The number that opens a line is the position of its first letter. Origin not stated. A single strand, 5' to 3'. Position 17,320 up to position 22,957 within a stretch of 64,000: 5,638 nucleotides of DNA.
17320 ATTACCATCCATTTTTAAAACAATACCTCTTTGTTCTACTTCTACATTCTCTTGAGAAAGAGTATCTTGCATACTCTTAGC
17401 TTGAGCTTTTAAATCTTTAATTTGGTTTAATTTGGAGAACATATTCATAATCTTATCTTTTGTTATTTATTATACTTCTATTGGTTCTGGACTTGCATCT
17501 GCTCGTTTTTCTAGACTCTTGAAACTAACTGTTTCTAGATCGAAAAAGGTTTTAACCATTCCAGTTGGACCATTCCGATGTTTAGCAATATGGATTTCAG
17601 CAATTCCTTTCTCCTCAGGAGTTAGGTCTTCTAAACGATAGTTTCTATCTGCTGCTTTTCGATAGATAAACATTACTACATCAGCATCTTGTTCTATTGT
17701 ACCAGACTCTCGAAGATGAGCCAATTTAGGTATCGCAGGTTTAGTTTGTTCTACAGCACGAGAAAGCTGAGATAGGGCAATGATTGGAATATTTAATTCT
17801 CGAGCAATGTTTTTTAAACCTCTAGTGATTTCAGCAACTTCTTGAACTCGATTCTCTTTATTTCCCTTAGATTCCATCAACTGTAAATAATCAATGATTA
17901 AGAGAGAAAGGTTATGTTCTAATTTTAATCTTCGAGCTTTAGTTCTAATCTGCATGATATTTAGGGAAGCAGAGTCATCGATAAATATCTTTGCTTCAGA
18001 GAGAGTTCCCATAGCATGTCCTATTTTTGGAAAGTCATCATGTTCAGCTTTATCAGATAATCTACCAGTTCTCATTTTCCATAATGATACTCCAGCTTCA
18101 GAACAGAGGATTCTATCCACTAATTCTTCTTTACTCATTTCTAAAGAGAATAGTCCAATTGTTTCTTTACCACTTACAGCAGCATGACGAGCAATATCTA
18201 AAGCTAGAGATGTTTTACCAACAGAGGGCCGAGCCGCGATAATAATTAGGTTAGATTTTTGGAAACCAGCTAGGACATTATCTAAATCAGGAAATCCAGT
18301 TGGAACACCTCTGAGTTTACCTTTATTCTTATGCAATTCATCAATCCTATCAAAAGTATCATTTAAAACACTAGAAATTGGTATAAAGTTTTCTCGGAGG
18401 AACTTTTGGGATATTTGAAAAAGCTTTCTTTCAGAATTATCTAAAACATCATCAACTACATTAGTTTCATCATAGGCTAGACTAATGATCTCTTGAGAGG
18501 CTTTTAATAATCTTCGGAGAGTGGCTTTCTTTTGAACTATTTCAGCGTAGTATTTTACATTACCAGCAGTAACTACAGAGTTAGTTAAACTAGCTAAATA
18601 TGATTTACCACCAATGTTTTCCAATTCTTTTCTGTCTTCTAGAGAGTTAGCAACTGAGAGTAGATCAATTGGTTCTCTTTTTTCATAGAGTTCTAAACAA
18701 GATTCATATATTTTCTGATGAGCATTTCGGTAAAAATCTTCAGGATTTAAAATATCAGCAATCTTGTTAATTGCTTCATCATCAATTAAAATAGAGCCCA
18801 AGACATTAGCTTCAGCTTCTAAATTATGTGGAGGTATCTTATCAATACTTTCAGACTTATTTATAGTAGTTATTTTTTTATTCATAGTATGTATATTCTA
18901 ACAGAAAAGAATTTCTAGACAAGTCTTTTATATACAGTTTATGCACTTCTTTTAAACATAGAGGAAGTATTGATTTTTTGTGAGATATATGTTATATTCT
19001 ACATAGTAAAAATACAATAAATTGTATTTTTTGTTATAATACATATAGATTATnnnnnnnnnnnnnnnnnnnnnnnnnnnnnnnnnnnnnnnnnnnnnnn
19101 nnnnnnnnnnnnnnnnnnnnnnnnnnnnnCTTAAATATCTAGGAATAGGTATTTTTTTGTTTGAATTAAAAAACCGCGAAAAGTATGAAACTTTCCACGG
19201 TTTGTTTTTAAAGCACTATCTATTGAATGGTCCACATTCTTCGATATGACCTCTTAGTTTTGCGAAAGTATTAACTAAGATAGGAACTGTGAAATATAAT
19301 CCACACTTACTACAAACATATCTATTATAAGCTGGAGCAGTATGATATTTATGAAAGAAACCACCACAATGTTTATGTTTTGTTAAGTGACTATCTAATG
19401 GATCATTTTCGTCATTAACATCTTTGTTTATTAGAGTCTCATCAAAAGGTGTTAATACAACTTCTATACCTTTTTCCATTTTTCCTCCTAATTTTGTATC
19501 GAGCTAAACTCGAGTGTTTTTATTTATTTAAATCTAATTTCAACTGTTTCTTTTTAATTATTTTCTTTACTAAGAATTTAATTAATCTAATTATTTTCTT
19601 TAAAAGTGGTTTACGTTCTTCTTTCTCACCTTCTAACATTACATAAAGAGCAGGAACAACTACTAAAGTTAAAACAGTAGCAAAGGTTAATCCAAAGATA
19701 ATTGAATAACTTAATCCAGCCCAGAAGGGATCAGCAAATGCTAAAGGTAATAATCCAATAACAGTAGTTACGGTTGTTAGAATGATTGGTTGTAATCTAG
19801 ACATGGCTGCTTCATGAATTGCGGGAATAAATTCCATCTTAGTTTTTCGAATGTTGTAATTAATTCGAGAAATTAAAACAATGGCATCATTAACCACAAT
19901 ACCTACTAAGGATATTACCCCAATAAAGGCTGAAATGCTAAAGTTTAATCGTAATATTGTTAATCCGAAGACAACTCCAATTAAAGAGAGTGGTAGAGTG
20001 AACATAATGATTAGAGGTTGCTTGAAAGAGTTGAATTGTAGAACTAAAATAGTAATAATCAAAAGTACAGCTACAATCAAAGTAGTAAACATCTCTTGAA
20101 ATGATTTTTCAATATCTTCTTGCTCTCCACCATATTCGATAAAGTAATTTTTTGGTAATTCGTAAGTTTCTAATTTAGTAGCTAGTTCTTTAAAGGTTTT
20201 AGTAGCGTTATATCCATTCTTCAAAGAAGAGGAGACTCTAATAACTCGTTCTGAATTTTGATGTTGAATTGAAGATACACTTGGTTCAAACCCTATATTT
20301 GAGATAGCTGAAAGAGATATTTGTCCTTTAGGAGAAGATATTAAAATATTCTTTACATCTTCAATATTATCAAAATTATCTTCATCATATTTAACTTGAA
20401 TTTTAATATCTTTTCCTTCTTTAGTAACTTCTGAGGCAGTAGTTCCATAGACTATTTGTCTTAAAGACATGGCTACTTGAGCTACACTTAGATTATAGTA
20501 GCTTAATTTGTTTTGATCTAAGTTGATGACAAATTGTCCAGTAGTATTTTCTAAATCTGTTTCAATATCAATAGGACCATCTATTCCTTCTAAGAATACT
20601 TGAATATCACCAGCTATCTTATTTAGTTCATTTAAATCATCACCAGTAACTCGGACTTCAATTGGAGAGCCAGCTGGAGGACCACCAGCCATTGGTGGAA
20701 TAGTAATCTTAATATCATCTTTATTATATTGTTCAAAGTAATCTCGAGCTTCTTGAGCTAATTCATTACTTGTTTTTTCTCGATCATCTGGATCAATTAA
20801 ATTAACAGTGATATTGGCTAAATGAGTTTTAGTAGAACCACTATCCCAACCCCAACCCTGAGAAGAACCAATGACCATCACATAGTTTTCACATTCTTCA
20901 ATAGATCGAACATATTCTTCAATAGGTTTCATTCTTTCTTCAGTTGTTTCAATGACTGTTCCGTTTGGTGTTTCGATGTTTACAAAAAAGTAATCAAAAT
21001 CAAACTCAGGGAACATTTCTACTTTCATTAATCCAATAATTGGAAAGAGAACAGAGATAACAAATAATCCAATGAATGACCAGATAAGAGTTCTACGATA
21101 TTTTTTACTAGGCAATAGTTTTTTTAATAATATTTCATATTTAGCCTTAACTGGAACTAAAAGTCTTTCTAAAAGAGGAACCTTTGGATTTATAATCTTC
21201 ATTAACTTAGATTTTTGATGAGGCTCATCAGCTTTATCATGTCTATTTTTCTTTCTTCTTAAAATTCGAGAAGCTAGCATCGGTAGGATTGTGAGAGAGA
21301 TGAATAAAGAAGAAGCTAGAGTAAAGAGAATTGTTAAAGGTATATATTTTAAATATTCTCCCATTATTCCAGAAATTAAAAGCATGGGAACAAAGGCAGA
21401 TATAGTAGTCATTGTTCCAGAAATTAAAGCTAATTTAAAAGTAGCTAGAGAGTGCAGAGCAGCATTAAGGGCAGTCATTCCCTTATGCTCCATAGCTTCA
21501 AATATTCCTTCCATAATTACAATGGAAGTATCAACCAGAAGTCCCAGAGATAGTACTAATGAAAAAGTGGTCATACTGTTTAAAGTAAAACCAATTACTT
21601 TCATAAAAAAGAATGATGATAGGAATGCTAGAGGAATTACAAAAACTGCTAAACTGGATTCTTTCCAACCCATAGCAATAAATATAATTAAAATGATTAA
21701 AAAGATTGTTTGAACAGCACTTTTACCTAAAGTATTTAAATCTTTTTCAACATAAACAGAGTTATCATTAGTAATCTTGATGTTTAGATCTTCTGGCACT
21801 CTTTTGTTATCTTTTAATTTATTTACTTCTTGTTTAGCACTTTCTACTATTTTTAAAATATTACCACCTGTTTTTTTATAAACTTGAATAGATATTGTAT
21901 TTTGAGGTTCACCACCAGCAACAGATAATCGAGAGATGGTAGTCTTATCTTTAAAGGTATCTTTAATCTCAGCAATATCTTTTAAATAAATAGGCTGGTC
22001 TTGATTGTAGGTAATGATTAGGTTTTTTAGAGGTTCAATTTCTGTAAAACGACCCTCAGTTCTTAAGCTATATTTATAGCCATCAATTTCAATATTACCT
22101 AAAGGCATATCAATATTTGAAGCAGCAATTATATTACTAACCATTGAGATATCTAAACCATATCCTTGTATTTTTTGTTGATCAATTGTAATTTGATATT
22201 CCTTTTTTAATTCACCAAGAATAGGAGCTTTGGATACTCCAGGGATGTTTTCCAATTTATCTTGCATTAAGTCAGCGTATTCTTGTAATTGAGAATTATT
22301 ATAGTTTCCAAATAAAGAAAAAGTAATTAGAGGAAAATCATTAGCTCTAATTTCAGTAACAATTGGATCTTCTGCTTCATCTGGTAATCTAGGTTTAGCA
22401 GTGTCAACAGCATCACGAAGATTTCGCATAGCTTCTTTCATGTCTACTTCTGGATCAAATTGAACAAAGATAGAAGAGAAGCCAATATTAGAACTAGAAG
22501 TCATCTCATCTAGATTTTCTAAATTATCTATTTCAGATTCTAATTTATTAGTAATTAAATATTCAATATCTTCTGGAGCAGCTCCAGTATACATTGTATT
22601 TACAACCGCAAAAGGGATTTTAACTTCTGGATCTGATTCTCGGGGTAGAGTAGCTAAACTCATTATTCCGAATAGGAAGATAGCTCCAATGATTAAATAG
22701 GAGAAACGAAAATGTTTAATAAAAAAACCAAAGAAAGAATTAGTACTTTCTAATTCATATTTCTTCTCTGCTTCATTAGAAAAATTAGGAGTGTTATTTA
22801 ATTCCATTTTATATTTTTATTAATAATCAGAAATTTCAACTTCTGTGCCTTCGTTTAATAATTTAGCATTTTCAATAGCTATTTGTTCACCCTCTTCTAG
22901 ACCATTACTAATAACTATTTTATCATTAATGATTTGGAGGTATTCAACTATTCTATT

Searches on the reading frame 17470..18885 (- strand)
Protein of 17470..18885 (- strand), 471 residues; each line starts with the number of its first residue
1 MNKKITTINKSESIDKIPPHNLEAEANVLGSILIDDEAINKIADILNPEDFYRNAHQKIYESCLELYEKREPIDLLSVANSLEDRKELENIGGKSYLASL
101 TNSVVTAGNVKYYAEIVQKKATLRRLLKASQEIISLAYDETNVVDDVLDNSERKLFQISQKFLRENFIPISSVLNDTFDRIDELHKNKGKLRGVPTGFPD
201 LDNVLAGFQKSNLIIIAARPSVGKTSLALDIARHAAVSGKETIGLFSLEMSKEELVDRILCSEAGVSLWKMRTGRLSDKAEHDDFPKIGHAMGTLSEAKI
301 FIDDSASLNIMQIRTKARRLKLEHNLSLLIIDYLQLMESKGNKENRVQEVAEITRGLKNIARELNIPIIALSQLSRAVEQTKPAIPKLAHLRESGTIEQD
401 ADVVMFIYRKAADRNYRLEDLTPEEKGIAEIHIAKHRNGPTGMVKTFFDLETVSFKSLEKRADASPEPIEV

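Call 9: search_protein_families(library=pfam, proteins=[window:17470-18885:-], max_evalue=0.001)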
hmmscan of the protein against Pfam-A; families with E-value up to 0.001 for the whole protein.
window:17470-18885:- (471 aa): 5 families
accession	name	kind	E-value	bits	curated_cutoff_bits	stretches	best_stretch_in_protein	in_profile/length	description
PF03796.21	DnaB_C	-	6.4e-98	327.6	27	1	193-456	1-254/255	DnaB-like helicase C terminal domain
PF00772.26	DnaB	-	7.8e-38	129.1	23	1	18-118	2-102/103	DnaB-like helicase N terminal domain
PF13481.12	AAA_25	-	4.2e-14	53.1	27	1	195-373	16-189/195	AAA domain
PF06745.19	ATPase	-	0.00024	21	26.6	0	194-271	1-77/231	KaiC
PF20307.4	divDNAB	-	0.00033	19.9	26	0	311-379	185-255/356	Divergent DnaB-like ATPase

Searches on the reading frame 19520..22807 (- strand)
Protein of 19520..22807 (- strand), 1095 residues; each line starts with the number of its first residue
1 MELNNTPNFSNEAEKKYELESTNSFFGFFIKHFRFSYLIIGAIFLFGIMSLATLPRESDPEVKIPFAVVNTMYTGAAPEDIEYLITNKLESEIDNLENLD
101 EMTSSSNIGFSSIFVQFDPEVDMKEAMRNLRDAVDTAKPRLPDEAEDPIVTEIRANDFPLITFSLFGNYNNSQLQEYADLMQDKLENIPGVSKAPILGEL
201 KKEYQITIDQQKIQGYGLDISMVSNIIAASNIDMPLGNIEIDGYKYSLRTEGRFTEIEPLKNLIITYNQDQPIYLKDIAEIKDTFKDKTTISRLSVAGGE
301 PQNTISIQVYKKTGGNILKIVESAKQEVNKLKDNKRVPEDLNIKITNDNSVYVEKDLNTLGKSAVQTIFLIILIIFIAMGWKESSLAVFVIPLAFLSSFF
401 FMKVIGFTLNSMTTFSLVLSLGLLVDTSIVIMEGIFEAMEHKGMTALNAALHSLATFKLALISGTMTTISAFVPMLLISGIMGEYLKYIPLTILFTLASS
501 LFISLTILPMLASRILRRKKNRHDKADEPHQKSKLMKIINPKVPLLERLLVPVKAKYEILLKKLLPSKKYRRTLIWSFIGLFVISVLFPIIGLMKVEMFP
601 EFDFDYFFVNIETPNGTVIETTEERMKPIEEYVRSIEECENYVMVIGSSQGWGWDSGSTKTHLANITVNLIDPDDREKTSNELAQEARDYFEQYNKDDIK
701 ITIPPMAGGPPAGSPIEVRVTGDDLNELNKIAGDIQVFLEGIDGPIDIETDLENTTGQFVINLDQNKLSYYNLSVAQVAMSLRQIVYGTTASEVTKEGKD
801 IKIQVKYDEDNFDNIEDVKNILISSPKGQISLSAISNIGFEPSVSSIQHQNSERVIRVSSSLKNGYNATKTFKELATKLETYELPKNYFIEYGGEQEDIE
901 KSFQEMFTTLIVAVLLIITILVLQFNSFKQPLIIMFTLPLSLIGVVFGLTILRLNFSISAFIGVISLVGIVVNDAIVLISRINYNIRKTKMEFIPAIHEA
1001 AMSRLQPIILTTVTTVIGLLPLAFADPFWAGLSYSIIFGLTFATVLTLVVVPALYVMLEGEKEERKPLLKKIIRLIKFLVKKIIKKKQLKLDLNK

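Call 9: search_protein_families(library=pfam, proteins=[window:19520-22807:-], max_evalue=0.001)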
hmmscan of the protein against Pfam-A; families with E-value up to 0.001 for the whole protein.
window:19520-22807:- (1095 aa): 3 families
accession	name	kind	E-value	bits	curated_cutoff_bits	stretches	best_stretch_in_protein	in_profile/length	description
PF00873.25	ACR_tran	-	2.9e-196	654.7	28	1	26-1058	2-1020/1021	AcrB/AcrD/AcrF family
PF03176.21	MMPL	-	8.7e-11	41.8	20.5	1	900-1058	138-302/333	MMPL family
PF02355.23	SecD_SecF_C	-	1.8e-10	41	20.5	1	903-1058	30-186/189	Protein export membrane protein SecD/SecF, C-terminal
